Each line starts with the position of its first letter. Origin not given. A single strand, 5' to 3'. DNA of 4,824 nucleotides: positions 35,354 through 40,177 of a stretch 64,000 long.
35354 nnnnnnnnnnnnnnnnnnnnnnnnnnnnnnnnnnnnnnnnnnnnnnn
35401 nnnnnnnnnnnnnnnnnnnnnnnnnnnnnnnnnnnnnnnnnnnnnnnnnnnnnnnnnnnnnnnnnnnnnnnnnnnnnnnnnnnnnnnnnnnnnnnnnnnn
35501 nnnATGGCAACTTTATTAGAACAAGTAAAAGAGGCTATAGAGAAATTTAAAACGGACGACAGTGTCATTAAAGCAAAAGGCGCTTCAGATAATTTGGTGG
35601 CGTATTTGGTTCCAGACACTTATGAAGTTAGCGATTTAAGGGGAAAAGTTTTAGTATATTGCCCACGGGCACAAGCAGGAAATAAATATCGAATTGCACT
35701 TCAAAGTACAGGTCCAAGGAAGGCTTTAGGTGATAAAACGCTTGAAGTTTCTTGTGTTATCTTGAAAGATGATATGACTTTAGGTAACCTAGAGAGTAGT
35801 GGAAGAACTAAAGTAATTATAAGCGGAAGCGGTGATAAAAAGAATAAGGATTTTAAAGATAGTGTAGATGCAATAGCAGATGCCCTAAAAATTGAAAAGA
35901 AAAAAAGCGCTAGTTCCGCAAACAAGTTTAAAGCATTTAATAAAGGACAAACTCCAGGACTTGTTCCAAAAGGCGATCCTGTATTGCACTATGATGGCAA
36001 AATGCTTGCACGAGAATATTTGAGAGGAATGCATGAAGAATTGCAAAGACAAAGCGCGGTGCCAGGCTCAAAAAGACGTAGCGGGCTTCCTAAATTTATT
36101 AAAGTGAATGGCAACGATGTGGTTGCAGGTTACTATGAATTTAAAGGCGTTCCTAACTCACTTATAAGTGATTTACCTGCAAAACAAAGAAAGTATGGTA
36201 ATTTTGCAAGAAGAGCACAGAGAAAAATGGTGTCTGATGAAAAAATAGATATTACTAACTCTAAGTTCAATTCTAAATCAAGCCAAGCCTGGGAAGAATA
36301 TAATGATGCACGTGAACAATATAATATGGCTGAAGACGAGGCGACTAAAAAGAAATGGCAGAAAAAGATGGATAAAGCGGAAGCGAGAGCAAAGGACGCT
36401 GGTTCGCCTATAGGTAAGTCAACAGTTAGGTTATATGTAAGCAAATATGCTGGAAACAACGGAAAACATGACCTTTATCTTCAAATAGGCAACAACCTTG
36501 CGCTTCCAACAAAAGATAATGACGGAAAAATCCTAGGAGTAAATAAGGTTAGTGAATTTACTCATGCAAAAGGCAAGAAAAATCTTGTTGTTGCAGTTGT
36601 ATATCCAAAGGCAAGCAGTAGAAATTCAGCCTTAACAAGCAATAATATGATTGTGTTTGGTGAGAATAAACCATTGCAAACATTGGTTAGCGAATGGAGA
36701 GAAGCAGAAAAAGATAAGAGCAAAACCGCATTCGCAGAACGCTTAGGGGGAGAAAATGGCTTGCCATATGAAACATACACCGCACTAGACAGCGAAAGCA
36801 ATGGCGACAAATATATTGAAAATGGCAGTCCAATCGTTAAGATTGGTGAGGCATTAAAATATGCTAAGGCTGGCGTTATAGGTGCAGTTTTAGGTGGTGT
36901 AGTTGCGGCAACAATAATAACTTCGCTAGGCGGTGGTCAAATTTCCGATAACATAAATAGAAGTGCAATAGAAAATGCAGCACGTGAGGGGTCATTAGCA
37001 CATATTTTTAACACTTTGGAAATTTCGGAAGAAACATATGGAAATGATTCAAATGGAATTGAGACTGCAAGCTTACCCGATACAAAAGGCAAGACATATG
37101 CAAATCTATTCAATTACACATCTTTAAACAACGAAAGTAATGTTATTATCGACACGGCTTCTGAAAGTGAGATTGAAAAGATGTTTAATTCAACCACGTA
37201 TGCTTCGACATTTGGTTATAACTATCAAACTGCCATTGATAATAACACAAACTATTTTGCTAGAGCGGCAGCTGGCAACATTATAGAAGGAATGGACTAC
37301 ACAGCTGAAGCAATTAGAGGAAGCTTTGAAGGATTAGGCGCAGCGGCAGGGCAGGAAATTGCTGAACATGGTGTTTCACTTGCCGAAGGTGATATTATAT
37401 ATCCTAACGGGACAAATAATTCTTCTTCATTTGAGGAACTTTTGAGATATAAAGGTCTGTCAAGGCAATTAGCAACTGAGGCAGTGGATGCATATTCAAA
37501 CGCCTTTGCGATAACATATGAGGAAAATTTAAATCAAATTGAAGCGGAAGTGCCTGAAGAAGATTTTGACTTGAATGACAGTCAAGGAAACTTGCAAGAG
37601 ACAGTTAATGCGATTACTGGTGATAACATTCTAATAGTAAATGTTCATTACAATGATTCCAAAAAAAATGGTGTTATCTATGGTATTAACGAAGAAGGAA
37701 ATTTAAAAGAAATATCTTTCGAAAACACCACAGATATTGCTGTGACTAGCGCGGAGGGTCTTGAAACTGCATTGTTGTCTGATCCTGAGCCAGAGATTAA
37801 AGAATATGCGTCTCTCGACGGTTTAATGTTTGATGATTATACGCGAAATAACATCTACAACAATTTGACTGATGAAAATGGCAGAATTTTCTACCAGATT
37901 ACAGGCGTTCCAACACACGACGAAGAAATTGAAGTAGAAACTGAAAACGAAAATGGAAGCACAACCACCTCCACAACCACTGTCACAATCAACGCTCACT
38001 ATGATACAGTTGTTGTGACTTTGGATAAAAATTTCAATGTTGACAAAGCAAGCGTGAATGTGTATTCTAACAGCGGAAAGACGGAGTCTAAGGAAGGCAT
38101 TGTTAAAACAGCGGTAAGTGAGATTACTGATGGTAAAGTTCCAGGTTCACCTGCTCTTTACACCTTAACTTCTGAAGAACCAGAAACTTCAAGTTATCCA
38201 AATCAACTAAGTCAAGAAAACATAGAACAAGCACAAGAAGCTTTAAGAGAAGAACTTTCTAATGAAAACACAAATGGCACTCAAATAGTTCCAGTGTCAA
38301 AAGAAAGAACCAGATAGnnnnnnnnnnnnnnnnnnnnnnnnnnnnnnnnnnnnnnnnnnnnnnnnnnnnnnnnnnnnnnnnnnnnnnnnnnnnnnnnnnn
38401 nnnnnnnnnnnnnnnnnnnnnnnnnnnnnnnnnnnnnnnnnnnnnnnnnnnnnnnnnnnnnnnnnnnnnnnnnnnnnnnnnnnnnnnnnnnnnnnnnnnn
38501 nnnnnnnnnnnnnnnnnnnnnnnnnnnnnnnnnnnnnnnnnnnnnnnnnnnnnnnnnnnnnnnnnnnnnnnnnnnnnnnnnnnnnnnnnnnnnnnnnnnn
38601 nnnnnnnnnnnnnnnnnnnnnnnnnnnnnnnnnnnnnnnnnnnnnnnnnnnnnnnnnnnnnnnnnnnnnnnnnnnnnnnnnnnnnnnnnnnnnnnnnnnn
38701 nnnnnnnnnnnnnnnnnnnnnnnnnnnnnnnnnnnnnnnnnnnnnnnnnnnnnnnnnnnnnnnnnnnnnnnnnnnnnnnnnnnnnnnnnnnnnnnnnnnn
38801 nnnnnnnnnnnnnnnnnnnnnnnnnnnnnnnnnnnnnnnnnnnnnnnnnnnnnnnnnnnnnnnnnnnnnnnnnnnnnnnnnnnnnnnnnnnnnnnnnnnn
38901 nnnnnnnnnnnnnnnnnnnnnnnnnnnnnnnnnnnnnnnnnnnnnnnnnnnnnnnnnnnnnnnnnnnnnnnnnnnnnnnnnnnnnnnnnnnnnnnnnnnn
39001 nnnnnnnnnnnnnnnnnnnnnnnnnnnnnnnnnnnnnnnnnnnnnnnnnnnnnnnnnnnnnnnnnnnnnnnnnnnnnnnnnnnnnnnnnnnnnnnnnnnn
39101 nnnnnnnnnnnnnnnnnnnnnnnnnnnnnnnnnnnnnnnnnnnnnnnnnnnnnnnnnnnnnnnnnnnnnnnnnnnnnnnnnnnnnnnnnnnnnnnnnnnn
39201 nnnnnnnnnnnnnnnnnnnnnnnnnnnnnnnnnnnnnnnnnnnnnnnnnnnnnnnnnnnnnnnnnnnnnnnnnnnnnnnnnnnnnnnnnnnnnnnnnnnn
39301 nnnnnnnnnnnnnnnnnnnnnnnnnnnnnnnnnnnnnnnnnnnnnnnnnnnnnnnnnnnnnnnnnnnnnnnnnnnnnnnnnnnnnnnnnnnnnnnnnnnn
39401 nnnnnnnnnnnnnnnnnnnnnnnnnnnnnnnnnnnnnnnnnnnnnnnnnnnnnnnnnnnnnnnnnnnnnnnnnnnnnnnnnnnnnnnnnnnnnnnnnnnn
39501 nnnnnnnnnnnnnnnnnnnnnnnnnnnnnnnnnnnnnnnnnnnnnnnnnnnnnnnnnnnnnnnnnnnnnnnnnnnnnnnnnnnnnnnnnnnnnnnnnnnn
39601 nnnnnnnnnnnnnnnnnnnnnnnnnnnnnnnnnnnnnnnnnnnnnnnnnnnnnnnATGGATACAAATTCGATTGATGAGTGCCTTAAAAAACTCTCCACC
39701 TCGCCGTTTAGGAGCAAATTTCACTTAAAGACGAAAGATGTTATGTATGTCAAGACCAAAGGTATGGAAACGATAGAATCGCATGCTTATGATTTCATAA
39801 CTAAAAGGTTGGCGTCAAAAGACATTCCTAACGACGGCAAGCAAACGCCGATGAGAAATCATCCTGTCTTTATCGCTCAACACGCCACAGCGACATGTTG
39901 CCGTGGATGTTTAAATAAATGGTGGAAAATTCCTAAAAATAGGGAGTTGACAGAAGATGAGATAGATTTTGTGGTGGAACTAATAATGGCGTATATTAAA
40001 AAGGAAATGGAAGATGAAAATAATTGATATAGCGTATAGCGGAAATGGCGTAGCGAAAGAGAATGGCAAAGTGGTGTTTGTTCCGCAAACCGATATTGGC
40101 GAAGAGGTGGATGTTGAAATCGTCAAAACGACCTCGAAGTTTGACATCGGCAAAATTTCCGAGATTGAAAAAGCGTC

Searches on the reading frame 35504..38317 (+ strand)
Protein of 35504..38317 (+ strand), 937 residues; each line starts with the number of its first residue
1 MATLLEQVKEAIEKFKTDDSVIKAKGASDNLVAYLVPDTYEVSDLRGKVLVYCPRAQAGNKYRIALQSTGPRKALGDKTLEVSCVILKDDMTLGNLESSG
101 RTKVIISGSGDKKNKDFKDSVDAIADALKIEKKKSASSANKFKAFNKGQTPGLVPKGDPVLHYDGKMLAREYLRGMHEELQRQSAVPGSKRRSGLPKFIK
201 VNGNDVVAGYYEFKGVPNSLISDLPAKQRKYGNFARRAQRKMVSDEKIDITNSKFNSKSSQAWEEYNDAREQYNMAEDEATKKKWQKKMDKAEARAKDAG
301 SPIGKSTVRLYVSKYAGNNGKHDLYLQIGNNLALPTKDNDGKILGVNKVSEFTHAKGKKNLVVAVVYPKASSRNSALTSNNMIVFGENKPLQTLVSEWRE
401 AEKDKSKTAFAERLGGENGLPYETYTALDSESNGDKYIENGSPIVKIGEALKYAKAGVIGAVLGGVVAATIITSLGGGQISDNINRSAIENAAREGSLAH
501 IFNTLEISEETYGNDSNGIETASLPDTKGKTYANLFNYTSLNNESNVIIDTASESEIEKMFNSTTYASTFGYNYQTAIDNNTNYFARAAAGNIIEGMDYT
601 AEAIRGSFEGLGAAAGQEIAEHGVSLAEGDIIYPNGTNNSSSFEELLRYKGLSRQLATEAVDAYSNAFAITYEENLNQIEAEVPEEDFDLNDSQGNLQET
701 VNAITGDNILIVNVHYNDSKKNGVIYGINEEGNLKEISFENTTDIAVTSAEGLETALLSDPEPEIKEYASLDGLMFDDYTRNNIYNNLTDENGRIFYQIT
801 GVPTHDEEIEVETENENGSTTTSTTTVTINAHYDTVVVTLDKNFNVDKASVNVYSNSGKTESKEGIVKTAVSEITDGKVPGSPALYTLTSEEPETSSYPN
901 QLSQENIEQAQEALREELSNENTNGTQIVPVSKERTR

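Call 9: search_protein_families(library=pfam, proteins=[window:35504-38317:+], max_evalue=0.1)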
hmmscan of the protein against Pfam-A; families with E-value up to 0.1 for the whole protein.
window:35504-38317:+ (937 aa): 2 families
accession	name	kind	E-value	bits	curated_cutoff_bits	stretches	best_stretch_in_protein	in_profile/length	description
PF22377.2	TarS_C2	-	0.0015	18.9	27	1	83-121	31-69/78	TarS C-terminal domain 2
PF09008.15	Head_binding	-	0.044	14.5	24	0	791-859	27-98/113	Head binding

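Call 10: search_protein_families(library=ncbifam, proteins=[window:35504-38317:+], max_evalue=0.1)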
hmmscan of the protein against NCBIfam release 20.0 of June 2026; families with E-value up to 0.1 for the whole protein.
window:35504-38317:+ (937 aa): 0 families

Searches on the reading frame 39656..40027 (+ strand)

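Call 10: search_protein_families(library=ncbifam, proteins=[window:39656-40027:+], max_evalue=0.1)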
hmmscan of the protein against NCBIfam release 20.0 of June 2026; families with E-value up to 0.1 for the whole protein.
window:39656-40027:+ (123 aa): 2 families
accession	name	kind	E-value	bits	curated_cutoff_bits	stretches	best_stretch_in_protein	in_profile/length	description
NF003008.0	PRK03824.1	equivalog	0.025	14.5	125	1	63-115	54-109/135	hydrogenase nickel incorporation protein HypA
NF041047.1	GSU3128_fam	equivalog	0.038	14.1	110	1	76-104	29-57/84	GSU3128 family (seleno)protein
